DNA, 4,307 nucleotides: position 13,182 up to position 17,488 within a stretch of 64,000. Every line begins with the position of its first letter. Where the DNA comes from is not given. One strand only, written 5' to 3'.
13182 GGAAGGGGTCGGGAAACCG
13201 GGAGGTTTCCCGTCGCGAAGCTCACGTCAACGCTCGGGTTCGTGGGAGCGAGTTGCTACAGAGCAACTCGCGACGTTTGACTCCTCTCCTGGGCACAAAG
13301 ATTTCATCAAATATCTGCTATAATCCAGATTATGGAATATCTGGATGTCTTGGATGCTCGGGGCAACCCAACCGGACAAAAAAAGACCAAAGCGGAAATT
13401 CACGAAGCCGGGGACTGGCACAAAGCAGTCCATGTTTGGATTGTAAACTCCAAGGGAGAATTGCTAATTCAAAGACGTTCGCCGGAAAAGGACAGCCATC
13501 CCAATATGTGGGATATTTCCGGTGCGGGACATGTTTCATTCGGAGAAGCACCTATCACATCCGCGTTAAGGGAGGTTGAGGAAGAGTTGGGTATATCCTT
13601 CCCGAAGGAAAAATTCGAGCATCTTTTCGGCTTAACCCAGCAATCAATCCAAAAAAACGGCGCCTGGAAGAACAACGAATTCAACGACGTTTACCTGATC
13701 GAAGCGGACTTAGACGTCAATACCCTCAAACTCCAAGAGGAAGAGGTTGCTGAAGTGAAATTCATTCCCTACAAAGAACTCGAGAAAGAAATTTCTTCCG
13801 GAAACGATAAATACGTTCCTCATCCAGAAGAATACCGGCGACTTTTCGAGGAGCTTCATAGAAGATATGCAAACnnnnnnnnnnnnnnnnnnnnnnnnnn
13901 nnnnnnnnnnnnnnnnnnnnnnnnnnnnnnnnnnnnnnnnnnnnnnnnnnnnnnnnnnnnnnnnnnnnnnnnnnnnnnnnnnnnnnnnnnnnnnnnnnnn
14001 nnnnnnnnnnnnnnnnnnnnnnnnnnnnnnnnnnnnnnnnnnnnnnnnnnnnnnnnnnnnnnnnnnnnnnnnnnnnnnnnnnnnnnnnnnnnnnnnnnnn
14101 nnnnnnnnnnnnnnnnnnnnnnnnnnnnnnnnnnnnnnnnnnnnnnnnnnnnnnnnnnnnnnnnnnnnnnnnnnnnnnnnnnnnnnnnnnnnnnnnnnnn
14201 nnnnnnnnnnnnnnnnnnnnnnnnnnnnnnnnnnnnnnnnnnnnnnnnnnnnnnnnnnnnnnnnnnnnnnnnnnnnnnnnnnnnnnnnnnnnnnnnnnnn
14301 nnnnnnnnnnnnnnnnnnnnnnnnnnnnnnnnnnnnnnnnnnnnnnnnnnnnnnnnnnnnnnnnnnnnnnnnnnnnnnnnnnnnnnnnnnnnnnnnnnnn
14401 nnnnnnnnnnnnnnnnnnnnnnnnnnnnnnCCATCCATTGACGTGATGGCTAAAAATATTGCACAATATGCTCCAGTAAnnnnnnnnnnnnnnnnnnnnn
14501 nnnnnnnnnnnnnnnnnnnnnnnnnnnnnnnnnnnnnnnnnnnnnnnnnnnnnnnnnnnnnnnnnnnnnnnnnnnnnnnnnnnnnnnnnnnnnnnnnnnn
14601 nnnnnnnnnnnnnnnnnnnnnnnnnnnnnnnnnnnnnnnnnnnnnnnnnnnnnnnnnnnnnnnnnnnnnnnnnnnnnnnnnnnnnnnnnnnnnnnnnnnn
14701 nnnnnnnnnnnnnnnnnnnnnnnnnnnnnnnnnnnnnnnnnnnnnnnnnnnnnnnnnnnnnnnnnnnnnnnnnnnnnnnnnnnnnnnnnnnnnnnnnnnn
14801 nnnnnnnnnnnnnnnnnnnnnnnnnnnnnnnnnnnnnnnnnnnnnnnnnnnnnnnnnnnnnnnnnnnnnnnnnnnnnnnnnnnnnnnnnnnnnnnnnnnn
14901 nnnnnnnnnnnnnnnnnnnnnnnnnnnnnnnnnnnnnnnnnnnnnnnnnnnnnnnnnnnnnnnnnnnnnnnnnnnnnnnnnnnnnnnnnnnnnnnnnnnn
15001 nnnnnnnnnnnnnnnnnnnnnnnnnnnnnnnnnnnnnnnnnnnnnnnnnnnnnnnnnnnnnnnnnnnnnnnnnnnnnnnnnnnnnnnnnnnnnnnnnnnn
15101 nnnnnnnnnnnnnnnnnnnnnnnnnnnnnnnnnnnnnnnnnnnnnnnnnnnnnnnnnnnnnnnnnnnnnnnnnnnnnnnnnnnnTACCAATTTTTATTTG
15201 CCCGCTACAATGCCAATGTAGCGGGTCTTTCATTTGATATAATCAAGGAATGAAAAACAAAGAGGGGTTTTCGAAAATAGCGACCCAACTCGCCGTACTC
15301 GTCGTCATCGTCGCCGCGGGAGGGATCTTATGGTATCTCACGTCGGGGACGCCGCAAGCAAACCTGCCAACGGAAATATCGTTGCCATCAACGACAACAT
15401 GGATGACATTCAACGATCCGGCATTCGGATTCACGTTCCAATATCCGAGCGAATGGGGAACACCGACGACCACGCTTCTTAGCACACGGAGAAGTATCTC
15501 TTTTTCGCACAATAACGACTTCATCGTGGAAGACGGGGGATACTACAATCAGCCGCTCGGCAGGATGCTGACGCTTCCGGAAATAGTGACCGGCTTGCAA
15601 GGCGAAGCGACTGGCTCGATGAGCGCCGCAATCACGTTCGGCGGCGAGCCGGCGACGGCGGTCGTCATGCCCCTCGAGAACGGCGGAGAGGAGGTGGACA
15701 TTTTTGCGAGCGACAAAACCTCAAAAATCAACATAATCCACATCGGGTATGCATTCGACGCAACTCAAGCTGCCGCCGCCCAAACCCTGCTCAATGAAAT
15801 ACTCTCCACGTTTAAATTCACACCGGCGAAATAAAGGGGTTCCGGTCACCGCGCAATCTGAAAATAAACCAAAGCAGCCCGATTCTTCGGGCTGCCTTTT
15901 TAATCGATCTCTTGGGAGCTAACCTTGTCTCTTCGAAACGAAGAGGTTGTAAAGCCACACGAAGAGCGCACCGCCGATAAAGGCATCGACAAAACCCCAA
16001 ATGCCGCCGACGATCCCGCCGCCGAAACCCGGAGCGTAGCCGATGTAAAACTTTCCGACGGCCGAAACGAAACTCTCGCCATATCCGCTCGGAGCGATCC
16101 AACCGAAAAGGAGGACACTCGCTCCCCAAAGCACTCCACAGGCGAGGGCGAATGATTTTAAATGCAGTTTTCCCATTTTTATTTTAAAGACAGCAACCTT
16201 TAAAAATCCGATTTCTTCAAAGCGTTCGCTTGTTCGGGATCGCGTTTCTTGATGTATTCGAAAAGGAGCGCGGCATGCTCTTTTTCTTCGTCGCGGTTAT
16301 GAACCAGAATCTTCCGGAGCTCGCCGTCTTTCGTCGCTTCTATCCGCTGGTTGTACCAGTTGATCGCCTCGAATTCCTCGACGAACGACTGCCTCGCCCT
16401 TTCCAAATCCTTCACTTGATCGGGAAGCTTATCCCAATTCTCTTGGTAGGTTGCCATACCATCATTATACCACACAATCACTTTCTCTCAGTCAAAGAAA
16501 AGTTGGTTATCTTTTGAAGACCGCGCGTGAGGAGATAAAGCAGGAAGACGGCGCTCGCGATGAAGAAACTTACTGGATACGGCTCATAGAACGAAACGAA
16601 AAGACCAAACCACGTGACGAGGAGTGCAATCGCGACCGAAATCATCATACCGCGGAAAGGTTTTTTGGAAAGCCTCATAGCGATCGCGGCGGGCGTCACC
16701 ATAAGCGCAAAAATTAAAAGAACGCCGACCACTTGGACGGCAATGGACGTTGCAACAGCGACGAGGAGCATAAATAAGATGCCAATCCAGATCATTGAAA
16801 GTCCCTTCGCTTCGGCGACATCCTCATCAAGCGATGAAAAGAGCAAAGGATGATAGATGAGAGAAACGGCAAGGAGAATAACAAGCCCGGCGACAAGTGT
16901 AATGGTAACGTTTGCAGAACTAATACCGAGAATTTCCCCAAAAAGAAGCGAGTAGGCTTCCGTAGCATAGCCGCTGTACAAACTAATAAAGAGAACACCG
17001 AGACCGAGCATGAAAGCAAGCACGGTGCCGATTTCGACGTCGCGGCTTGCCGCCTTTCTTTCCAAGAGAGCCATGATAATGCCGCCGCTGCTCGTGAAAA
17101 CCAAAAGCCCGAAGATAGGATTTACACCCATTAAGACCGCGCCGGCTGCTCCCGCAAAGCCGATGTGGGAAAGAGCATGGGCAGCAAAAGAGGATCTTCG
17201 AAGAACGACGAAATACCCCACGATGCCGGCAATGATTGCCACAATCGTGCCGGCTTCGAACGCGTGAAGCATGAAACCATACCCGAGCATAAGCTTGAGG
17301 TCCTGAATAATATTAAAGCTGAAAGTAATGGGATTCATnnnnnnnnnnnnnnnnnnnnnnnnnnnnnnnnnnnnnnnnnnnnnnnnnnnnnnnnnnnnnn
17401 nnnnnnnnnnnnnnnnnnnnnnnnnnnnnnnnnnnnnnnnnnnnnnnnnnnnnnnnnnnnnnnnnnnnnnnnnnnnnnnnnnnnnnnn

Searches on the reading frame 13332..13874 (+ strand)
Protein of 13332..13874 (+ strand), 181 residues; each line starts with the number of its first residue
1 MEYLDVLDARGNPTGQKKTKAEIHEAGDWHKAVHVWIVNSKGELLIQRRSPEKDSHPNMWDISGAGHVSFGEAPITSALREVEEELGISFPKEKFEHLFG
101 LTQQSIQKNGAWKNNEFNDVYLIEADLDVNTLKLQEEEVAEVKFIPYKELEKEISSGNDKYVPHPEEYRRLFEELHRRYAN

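Call 56: search_protein_families(library=pfam, proteins=[window:13332-13874:+], max_evalue=0.001)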
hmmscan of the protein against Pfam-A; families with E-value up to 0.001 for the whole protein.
window:13332-13874:+ (181 aa): 1 family
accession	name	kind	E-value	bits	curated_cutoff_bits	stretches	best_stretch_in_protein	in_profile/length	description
PF00293.34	NUDIX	-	1.2e-18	67.9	21.1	1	30-163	3-132/134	NUDIX domain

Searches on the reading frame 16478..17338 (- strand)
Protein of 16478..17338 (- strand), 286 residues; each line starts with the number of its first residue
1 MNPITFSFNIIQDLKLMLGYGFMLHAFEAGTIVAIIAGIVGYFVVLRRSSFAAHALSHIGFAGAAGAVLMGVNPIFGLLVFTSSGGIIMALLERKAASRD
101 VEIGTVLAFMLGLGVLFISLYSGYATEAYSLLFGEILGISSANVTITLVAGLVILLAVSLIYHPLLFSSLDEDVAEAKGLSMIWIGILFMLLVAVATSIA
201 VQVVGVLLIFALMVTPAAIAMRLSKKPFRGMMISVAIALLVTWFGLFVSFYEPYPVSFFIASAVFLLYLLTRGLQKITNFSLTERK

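Call 56: search_protein_families(library=pfam, proteins=[window:16478-17338:-], max_evalue=0.001)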
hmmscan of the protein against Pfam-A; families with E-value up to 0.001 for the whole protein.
window:16478-17338:- (286 aa): 2 families
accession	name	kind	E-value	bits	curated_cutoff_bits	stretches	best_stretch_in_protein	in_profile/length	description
PF00950.22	ABC-3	-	1.7e-51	175.7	20.1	1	20-270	2-253/258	ABC 3 transport family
PF01032.23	FecCD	-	0.00029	20.4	26.5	1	66-271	95-310/311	FecCD transport family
